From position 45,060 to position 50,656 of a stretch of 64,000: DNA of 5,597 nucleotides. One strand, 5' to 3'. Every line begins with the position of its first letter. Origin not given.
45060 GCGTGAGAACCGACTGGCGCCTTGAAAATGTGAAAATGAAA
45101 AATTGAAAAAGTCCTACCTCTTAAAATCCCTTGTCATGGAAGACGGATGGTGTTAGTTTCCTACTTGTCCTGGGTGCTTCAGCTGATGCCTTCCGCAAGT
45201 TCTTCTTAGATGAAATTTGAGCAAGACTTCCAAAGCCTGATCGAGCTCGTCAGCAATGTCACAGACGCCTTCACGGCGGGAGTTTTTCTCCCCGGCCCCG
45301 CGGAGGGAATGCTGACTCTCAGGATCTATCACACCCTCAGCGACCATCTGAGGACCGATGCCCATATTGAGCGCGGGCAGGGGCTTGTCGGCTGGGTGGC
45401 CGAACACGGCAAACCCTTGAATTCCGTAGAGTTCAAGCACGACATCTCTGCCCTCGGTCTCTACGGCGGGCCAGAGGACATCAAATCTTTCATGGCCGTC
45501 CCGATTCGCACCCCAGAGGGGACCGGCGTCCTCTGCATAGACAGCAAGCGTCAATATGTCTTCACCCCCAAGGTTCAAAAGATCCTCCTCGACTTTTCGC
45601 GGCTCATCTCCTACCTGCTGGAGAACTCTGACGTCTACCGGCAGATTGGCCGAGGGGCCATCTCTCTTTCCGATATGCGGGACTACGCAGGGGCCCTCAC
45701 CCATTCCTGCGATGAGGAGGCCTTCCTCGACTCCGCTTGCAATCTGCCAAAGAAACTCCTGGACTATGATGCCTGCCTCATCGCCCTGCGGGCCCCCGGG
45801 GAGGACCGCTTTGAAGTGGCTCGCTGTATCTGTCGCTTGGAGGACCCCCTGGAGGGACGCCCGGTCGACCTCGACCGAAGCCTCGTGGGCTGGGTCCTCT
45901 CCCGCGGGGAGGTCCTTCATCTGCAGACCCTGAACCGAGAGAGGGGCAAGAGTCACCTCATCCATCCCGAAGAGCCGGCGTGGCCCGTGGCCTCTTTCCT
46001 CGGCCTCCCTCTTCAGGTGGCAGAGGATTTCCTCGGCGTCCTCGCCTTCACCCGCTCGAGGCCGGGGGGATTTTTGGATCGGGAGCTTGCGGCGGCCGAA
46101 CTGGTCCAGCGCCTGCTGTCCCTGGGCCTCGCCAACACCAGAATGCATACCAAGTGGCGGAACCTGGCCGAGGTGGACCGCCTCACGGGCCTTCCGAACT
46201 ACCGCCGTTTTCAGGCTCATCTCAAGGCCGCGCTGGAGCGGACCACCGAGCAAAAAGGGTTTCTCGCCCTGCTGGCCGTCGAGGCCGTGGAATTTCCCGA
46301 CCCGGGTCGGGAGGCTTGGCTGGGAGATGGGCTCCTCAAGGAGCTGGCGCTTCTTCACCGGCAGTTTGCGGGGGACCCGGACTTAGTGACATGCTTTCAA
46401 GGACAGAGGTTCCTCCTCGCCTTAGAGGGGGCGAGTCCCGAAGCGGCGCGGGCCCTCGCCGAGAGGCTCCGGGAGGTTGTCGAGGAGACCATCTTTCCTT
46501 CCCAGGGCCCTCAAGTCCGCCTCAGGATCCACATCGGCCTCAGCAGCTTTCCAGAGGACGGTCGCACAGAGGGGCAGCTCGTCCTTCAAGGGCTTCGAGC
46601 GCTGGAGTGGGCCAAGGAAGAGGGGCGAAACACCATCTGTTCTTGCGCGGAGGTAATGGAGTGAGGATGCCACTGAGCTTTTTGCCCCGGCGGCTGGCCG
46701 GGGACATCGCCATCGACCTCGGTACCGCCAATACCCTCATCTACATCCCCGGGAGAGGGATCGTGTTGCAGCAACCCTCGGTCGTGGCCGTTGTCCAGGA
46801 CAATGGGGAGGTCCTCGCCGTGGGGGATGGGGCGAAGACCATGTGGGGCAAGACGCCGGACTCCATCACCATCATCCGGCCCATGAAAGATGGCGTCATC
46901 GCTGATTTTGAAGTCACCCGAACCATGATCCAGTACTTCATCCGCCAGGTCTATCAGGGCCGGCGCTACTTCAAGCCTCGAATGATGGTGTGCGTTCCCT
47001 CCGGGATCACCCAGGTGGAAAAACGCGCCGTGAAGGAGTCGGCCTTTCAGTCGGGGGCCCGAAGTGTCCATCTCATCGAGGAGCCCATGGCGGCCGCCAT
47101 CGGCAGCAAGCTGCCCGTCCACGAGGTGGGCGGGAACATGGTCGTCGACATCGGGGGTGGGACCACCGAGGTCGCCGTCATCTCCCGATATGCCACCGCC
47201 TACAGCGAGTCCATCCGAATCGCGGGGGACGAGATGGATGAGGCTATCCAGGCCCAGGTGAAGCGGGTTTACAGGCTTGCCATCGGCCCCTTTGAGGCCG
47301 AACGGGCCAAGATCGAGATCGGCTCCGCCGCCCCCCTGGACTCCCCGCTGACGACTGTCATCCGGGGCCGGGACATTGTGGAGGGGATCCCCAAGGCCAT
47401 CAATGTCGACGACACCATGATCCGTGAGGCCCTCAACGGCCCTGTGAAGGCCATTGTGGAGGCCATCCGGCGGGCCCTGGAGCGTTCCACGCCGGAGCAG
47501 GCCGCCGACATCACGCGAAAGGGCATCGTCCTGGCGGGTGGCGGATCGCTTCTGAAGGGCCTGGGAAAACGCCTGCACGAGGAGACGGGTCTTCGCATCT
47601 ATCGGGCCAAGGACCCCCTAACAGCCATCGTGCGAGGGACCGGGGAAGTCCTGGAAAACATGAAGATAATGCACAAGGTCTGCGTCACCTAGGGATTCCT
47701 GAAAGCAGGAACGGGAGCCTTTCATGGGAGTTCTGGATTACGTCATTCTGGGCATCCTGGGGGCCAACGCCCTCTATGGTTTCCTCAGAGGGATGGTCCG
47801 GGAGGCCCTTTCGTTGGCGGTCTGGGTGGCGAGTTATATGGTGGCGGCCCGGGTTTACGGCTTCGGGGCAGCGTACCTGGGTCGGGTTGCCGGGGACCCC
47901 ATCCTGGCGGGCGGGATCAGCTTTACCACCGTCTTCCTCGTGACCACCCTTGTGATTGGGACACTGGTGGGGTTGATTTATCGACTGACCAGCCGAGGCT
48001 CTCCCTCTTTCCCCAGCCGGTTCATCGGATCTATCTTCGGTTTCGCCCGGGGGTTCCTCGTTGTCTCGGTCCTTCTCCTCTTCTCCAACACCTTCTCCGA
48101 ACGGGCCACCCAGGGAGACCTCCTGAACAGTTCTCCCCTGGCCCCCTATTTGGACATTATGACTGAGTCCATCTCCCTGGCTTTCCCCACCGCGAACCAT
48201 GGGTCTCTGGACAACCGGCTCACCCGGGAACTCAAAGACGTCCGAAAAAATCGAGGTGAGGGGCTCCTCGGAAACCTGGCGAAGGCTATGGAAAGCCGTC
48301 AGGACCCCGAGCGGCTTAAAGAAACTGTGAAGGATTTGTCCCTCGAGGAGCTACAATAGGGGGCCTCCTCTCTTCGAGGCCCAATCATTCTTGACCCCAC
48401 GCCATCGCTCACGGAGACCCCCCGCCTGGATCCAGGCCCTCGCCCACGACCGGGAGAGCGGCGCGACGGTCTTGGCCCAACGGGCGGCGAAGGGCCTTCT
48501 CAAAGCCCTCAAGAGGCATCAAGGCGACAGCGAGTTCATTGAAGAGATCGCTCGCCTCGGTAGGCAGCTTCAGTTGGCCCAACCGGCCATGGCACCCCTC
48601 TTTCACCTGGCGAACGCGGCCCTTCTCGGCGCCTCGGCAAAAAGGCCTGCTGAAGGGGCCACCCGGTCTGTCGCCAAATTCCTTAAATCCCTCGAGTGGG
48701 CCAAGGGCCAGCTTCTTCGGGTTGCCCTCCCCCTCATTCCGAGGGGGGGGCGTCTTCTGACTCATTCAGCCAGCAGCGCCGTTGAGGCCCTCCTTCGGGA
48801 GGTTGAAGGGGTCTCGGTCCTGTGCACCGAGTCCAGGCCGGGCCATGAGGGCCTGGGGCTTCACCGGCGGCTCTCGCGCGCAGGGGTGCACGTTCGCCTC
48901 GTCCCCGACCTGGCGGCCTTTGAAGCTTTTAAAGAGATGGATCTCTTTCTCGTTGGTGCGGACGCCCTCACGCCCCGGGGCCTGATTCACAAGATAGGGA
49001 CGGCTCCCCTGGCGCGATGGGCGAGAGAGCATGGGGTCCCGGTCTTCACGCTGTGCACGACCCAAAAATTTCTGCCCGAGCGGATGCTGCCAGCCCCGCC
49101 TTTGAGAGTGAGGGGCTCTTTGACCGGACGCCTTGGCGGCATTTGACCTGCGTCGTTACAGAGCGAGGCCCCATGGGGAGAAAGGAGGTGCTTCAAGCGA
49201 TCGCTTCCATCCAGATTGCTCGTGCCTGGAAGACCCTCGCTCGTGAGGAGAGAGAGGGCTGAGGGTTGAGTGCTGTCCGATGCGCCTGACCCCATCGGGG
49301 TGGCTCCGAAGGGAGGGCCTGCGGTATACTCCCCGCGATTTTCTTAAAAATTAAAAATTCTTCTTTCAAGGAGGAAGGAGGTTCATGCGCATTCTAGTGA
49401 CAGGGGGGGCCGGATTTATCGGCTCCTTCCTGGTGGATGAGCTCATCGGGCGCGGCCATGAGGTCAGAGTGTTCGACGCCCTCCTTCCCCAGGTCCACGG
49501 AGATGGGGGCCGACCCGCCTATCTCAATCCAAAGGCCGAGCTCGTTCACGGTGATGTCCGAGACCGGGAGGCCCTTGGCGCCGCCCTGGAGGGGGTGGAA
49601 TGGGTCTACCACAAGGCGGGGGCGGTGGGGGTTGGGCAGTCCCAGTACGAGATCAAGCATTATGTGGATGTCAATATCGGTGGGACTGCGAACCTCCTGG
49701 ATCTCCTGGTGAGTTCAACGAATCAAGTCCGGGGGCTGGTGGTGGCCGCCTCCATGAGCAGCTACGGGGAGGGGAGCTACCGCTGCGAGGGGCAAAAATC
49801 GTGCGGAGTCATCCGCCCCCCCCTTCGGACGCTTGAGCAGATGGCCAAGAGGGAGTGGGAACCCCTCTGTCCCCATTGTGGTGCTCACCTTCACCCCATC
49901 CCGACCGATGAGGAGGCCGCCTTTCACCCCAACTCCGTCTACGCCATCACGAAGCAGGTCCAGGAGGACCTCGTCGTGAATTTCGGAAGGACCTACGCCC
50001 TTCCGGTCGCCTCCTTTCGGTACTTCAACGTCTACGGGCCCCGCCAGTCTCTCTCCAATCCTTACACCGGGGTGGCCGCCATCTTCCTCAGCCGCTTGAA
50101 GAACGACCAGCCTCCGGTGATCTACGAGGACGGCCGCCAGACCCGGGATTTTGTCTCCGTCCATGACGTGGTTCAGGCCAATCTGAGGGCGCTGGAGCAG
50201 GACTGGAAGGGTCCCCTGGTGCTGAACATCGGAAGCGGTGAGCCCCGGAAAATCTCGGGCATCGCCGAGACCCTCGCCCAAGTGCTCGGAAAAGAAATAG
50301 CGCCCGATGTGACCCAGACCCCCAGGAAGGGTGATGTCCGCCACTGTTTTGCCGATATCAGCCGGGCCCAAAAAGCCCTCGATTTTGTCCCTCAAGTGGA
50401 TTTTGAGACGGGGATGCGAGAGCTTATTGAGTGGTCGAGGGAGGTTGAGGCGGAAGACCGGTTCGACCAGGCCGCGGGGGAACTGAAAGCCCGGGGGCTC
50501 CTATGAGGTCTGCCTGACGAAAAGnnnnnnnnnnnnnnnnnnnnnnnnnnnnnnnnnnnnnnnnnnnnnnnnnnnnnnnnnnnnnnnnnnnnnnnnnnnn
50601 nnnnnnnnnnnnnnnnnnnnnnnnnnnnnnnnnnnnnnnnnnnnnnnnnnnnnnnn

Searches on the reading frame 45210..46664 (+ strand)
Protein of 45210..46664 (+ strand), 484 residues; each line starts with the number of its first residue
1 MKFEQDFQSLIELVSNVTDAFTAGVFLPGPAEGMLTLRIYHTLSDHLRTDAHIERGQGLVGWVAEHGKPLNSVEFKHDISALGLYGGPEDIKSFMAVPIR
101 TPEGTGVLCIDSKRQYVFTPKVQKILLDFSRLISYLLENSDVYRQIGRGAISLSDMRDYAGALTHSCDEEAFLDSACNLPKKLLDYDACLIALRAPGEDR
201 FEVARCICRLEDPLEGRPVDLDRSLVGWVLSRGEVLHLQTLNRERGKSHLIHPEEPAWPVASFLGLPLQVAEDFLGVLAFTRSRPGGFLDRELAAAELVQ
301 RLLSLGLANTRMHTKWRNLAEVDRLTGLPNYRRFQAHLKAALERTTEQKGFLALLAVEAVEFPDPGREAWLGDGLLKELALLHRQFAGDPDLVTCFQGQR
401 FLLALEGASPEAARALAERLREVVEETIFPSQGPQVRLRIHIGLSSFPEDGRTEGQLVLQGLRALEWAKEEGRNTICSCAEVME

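Call 39: search_protein_families(library=pfam, proteins=[window:45210-46664:+], max_evalue=0.00001)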
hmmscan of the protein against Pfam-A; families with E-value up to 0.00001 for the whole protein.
window:45210-46664:+ (484 aa): 4 families
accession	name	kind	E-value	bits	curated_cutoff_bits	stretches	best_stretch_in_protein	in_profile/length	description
PF01590.32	GAF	-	4e-20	73.1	22.4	2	7-134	6-130/133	GAF domain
PF13492.12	GAF_3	-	1.6e-16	61.3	27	1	170-309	3-129/129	GAF domain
PF00990.26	GGDEF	-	6.2e-16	59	23.8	1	320-474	1-160/161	Diguanylate cyclase, GGDEF domain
PF13185.12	GAF_2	-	3.7e-15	56.8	28.6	1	8-134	9-132/136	GAF domain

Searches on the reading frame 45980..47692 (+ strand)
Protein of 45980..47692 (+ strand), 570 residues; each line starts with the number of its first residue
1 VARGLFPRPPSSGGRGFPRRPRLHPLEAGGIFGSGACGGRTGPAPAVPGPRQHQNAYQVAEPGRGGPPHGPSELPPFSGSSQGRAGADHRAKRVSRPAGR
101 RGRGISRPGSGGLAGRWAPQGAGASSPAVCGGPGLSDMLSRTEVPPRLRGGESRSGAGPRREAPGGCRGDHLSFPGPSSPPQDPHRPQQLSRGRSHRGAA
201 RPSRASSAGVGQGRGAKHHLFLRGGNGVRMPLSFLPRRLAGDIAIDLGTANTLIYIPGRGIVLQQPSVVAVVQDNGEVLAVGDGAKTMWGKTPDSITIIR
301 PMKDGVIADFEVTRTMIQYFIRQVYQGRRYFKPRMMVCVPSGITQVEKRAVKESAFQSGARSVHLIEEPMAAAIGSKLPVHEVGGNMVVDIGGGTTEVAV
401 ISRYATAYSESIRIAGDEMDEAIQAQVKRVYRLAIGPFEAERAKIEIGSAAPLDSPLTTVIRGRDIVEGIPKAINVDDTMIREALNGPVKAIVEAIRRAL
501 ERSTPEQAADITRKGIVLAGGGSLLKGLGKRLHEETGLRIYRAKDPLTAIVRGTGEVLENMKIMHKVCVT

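Call 39: search_protein_families(library=pfam, proteins=[window:45980-47692:+], max_evalue=0.00001)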
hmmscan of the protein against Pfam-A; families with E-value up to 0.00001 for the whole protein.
window:45980-47692:+ (570 aa): 3 families
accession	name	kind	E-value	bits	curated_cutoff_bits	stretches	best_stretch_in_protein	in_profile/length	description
PF06723.19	MreB_Mbl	-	9e-129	429.4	27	1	242-564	3-325/327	MreB/Mbl protein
PF00022.25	Actin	-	1.9e-12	46.9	27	1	264-429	29-189/410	Actin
PF14450.12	FtsA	-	2.4e-09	38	31.8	1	387-542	1-111/127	Cell division protein FtsA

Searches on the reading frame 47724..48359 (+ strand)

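Call 39: search_protein_families(library=pfam, proteins=[window:47724-48359:+], max_evalue=0.00001)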
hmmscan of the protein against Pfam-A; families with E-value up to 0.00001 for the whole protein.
window:47724-48359:+ (211 aa): 1 family
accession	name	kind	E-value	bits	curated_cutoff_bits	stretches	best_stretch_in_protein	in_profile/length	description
PF02674.22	Colicin_V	-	1.7e-26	93.3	29.3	1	4-147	1-143/144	Colicin V production protein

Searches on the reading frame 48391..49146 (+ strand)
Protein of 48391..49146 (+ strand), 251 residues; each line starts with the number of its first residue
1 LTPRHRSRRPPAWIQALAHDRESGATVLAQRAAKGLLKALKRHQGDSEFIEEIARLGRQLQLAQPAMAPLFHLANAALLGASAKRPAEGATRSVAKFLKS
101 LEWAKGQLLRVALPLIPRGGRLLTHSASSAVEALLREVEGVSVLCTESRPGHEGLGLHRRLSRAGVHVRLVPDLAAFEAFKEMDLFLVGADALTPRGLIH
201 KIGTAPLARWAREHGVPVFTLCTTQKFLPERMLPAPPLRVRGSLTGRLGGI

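Call 39: search_protein_families(library=pfam, proteins=[window:48391-49146:+], max_evalue=0.00001)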
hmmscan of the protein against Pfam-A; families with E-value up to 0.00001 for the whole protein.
window:48391-49146:+ (251 aa): 1 family
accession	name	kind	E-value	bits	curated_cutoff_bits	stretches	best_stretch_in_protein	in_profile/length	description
PF01008.23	IF-2B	-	2.7e-31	109.3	22.4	1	22-230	2-223/280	Initiation factor 2 subunit family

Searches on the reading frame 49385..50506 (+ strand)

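Call 39: search_protein_families(library=pfam, proteins=[window:49385-50506:+], max_evalue=0.00001)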
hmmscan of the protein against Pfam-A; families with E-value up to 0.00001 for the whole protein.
window:49385-50506:+ (373 aa): 7 families
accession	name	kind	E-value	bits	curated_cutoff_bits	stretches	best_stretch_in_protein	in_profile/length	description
PF01370.27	Epimerase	-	1.5e-47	162.5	20.9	2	170-283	123-240/240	NAD dependent epimerase/dehydratase family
PF16363.11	GDP_Man_Dehyd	-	5.3e-43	148.2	27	2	171-346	138-331/332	GDP-mannose 4,6 dehydratase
PF01073.25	3Beta_HSD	-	3.9e-19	69.2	22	1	4-130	1-123/280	3-beta hydroxysteroid dehydrogenase/isomerase family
PF02719.21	Polysacc_synt_2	-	3.6e-15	56.4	20.2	1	3-119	1-124/293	Polysaccharide biosynthesis protein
PF07993.18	NAD_binding_4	-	2.2e-10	40.5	20.1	1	68-263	86-255/258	Male sterility protein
PF05368.20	NmrA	-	1.1e-07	32.1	27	1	2-79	4-78/298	NmrA-like family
PF13460.12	NAD_binding_10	-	2.4e-06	28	27.2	1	7-127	1-102/184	NAD(P)H-binding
